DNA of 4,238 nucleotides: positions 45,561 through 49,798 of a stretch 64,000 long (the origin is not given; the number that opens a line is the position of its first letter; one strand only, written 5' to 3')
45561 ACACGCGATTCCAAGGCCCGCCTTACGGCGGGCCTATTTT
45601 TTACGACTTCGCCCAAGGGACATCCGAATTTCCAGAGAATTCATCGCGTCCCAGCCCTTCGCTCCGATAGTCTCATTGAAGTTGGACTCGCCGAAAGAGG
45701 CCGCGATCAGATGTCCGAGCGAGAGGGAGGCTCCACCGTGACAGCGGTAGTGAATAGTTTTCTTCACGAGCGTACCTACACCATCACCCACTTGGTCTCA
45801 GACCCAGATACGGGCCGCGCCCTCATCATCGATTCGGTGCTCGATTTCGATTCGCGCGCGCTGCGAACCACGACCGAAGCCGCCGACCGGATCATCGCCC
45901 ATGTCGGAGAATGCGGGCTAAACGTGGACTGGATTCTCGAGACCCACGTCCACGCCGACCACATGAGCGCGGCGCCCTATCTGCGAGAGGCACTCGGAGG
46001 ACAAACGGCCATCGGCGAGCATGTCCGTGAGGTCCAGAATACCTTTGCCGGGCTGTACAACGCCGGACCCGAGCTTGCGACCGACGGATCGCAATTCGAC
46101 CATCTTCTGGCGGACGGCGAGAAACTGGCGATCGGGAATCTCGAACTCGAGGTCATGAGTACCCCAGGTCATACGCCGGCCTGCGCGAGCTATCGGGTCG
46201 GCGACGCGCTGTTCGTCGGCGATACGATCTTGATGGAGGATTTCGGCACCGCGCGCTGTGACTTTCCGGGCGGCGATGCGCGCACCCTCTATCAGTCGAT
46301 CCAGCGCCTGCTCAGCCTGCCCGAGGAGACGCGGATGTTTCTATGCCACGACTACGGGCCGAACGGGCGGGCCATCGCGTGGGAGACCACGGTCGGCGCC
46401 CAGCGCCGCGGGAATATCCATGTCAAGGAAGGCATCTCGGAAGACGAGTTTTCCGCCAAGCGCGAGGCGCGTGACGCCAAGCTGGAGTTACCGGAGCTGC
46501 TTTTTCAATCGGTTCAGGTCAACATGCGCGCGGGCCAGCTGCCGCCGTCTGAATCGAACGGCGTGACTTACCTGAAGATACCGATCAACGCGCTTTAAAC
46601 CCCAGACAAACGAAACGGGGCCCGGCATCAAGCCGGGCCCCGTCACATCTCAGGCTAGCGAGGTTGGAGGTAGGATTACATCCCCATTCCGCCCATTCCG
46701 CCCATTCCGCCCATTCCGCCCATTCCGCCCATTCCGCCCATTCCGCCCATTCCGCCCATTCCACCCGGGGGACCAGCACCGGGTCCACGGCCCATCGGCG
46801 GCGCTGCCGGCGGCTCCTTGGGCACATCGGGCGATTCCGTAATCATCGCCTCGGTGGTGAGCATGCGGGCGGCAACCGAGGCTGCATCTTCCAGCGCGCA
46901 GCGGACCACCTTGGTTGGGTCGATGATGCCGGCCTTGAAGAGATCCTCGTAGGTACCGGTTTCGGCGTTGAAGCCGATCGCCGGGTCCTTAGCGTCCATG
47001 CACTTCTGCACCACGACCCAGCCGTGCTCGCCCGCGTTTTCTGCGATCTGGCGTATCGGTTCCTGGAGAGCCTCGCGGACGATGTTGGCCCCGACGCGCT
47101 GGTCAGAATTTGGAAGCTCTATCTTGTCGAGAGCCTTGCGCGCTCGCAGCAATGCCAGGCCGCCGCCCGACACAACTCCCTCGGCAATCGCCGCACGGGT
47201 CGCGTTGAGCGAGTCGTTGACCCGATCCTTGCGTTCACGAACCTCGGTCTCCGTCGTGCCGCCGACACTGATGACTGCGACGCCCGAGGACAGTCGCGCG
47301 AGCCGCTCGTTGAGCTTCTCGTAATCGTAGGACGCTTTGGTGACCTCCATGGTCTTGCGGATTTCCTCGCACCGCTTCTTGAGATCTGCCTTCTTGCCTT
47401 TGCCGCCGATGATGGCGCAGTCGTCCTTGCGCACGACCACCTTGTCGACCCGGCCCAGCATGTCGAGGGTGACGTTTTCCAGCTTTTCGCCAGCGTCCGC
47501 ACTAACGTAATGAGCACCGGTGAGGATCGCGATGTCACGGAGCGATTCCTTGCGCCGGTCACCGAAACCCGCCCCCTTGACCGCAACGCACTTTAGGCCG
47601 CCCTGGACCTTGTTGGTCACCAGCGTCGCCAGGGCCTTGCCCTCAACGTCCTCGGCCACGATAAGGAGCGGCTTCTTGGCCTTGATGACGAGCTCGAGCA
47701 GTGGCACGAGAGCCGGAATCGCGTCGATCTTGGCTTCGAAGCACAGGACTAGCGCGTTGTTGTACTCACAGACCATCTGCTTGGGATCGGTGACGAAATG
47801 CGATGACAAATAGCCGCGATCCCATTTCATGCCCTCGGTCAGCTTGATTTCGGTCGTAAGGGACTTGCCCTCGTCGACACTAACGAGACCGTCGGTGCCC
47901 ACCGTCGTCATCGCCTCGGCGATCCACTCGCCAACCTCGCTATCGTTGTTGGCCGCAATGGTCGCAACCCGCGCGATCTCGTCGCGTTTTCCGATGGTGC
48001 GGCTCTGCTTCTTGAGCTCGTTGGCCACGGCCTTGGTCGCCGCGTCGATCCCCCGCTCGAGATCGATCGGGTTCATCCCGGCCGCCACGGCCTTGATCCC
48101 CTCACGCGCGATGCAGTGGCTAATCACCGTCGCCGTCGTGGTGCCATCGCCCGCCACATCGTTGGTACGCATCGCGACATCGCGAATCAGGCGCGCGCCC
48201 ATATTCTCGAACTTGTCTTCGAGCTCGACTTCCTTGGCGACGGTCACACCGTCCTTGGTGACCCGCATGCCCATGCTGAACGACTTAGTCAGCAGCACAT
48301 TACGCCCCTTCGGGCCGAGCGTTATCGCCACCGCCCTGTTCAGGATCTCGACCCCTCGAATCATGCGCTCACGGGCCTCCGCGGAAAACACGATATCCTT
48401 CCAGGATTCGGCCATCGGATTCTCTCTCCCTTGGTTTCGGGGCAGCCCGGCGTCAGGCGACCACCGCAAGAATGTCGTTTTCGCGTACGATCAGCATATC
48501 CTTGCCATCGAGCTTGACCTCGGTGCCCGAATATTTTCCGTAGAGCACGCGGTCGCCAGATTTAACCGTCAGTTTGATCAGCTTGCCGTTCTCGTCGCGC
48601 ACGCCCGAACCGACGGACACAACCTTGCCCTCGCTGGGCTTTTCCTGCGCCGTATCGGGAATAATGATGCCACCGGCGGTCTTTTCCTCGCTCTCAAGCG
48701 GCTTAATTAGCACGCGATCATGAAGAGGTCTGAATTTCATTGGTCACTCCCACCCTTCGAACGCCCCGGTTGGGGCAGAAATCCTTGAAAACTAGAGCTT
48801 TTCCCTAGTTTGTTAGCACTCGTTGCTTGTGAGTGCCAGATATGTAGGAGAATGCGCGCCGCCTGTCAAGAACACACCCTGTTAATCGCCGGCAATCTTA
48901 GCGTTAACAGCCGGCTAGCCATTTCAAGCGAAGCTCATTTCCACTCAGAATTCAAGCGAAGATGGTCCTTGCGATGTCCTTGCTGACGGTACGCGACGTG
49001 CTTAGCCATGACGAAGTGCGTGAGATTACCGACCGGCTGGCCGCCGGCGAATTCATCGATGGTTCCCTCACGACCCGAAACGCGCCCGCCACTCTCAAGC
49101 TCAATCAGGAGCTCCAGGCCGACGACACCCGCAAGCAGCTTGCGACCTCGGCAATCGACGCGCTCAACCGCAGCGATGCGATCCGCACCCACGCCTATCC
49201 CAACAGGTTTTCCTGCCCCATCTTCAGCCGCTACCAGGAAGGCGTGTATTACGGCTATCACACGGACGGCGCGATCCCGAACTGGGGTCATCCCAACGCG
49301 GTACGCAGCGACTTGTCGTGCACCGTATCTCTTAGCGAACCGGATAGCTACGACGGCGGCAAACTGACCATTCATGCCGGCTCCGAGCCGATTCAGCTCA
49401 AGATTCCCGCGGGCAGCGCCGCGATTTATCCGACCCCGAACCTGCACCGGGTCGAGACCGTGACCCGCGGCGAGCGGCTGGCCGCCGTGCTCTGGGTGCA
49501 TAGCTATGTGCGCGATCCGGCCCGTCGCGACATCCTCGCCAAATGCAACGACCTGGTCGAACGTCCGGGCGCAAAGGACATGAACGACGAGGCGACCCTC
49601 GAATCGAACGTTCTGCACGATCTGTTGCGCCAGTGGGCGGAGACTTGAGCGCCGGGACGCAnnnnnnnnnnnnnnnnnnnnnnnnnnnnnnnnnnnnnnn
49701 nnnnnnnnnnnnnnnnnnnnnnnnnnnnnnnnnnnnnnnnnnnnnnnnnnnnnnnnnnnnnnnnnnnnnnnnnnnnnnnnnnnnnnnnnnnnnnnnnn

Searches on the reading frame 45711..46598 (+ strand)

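Call 73: search_protein_families(library=pfam, proteins=[window:45711-46598:+], max_evalue=0.00001)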
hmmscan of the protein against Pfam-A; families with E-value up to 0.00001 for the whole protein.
window:45711-46598:+ (295 aa): 1 family
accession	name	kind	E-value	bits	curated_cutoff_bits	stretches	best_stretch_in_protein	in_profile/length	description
PF00753.33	Lactamase_B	-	2.2e-18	67.3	22.7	1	33-213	13-196/196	Metallo-beta-lactamase superfamily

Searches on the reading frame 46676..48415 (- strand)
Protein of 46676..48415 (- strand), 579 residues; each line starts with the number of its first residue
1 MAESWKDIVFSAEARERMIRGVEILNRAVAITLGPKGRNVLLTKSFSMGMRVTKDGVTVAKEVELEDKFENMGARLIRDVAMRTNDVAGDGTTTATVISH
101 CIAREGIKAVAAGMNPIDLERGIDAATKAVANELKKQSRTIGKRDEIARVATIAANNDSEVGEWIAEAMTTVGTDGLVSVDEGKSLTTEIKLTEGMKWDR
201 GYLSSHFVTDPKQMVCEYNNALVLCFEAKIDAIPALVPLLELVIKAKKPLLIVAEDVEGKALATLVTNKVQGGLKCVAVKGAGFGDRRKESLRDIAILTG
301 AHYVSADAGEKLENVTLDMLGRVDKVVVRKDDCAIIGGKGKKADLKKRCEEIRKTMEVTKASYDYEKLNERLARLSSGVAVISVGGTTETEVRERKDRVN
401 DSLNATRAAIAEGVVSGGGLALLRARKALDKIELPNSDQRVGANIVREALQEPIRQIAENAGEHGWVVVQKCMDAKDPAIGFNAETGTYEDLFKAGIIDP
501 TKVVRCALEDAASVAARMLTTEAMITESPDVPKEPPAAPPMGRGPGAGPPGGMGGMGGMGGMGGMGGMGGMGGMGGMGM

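Call 31: search_protein_families(library=pfam, proteins=[window:46676-48415:-])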
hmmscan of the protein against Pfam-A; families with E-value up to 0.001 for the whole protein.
window:46676-48415:- (579 aa): 1 family
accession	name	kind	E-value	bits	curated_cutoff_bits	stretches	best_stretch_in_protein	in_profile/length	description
PF00118.29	Cpn60_TCP1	-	7.8e-67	226.5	34.3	1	25-527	1-488/490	TCP-1/cpn60 chaperonin family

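Call 66: search_protein_families(library=ncbifam, proteins=[window:46676-48415:-], max_evalue=0.00001)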
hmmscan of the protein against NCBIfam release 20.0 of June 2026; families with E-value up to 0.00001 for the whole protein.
window:46676-48415:- (579 aa): 17 families
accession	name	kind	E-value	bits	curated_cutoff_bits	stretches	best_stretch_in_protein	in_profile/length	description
NF009489.0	PRK12851.1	subfamily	4.2e-223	741.6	464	1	6-541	4-537/541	chaperonin GroEL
NF009488.0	PRK12850.1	subfamily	2.6e-221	735.9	475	1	6-540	4-536/544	chaperonin GroEL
NF009487.0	PRK12849.1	subfamily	5.1e-219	728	352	1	6-563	3-541/543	chaperonin GroEL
NF000592.1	PRK00013.1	subfamily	7.3e-216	717.7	397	1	6-529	2-524/524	chaperonin GroEL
TIGR02348.1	GroEL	equivalog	3e-215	715.7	582.1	1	6-529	2-524/526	chaperonin GroEL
NF010704.0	PRK14104.1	subfamily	2.2e-206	686.3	1041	1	4-556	2-544/546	chaperonin GroEL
NF038369.1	GroEL3_Chlamy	exception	6.7e-64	216.3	600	1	50-524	41-505/506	variant chaperonin GroEL3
NF038370.1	GroEL2_Chlamy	exception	1.1e-63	215.7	600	1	18-526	15-520/533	variant chaperonin GroEL2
NF041082.2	thermosome_alpha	equivalog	3.8e-21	75.5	450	2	12-182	16-181/519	thermosome subunit alpha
NF041083.2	thermosome_beta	equivalog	3.5e-19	69.2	400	2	12-156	16-157/520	thermosome subunit beta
TIGR02339.1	thermosome_arch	subfamily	9.5e-19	67.5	671.1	2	12-156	15-156/521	thermosome subunit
TIGR02347.1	chap_CCT_zeta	equivalog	1.6e-17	63.2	587.15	2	19-180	22-179/531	T-complex protein 1 subunit zeta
TIGR02341.1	chap_CCT_beta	equivalog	1.2e-15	57.1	522.15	1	27-143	28-141/519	T-complex protein 1 subunit beta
TIGR02345.1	chap_CCT_eta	equivalog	1.5e-15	56.5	669.2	1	19-149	24-153/523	T-complex protein 1 subunit eta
TIGR02343.1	chap_CCT_epsi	equivalog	2.9e-11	42.7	710.5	1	13-180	27-191/532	T-complex protein 1 subunit epsilon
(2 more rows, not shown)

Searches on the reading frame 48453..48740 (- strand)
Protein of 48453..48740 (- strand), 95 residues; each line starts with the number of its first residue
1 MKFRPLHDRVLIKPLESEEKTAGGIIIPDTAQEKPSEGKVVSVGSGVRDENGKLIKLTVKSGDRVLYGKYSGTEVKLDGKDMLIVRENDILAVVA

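Call 31: search_protein_families(library=pfam, proteins=[window:48453-48740:-])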
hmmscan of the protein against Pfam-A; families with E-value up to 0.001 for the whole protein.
window:48453-48740:- (95 aa): 1 family
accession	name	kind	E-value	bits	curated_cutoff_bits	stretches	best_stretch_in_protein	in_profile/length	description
PF00166.26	Cpn10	-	4.5e-38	129.6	21.1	1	2-94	1-93/93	Chaperonin 10 Kd subunit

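Call 57: find_encoding_contigs(protein=window:48453-48740:-, flank=700, max_places=10)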
Protein window:48453-48740:- (95 aa): 18 contigs read that carry it; 10 places shown.
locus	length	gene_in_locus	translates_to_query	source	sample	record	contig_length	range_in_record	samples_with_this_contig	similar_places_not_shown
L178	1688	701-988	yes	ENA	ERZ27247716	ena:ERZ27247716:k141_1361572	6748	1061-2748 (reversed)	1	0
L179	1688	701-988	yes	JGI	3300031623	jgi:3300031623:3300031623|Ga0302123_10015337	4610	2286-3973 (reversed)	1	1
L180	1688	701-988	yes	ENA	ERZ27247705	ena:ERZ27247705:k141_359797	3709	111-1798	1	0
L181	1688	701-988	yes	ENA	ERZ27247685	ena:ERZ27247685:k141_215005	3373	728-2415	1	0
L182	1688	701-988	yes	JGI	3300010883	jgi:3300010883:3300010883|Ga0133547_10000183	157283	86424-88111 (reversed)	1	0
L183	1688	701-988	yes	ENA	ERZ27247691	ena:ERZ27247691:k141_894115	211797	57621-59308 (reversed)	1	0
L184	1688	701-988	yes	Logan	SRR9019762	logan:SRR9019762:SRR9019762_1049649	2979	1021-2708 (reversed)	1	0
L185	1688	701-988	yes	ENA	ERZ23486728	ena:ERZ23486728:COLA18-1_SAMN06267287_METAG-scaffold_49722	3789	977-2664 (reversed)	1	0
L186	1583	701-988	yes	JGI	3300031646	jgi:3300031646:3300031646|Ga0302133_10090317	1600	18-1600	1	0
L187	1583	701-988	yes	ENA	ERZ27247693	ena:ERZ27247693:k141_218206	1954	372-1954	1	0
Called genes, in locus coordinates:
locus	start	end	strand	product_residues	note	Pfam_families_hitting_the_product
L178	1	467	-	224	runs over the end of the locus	PF13640:2OG-FeII_Oxy_3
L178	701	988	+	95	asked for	PF00166:Cpn10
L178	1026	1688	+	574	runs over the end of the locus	?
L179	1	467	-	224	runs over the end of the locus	PF13640:2OG-FeII_Oxy_3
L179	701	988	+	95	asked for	PF00166:Cpn10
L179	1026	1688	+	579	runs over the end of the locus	-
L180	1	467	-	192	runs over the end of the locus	?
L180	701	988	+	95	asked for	PF00166:Cpn10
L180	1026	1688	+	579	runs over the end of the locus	-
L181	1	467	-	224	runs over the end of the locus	PF13640:2OG-FeII_Oxy_3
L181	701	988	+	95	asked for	PF00166:Cpn10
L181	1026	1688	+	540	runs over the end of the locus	?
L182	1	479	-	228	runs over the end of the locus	PF13640:2OG-FeII_Oxy_3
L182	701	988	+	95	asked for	PF00166:Cpn10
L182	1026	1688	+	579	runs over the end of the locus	-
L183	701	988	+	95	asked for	PF00166:Cpn10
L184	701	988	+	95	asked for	PF00166:Cpn10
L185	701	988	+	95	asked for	PF00166:Cpn10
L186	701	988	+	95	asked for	PF00166:Cpn10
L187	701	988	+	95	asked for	PF00166:Cpn10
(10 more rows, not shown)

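Call 66: search_protein_families(library=ncbifam, proteins=[window:48453-48740:-], max_evalue=0.00001)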
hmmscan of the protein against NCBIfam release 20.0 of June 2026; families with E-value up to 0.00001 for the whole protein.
window:48453-48740:- (95 aa): 15 families
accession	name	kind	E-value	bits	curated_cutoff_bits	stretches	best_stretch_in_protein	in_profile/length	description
NF001529.0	PRK00364.1-5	subfamily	4.3e-45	151.8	133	1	1-94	1-94/95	co-chaperone GroES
NF001531.0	PRK00364.2-2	subfamily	4.5e-42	142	96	1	1-94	1-93/94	co-chaperone GroES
NF001527.0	PRK00364.1-2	subfamily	9.7e-41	137.9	120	1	1-94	1-94/96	co-chaperone GroES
NF001530.0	PRK00364.1-6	equivalog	2.5e-38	130.2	136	1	2-95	10-103/104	co-chaperone GroES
NF001534.0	PRK00364.2-5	equivalog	1.2e-37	127.8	120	1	3-94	2-93/94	co-chaperone GroES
NF001533.0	PRK00364.2-4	subfamily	1.2e-36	124.6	99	1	1-94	4-97/98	co-chaperone GroES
NF001537.0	PRK00364.3-3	equivalog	1.6e-29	102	109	1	1-94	1-85/86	co-chaperone GroES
NF011106.0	PRK14533.1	equivalog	9.9e-28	95.9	128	1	1-94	1-89/91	co-chaperonin GroES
NF001532.0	PRK00364.2-3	equivalog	1.3e-25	89.3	130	1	4-94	3-93/94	co-chaperone GroES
NF001526.0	PRK00364.1-1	subfamily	1.5e-25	89.3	130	1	1-94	1-95/96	co-chaperone GroES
NF001539.0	PRK00364.3-5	equivalog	1.8e-23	82.5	122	1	1-94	1-89/91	co-chaperone GroES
NF001528.0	PRK00364.1-4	equivalog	3.8e-23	81.5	119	1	4-95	3-94/95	co-chaperone GroES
NF001535.0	PRK00364.3-1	equivalog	2.6e-21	75.9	215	1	1-94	1-89/118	co-chaperone GroES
NF001538.0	PRK00364.3-4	equivalog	1.9e-20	72.8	142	1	3-94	6-90/92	co-chaperone GroES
NF001536.0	PRK00364.3-2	equivalog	3.7e-11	43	147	1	1-94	1-99/109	co-chaperone GroES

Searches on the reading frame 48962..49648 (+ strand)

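Call 31: search_protein_families(library=pfam, proteins=[window:48962-49648:+])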
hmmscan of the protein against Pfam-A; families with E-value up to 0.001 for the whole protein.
window:48962-49648:+ (228 aa): 1 family
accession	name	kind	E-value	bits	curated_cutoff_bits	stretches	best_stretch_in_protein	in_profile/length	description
PF13640.12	2OG-FeII_Oxy_3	-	1.9e-12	48.4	27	1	88-180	3-98/98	2OG-Fe(II) oxygenase superfamily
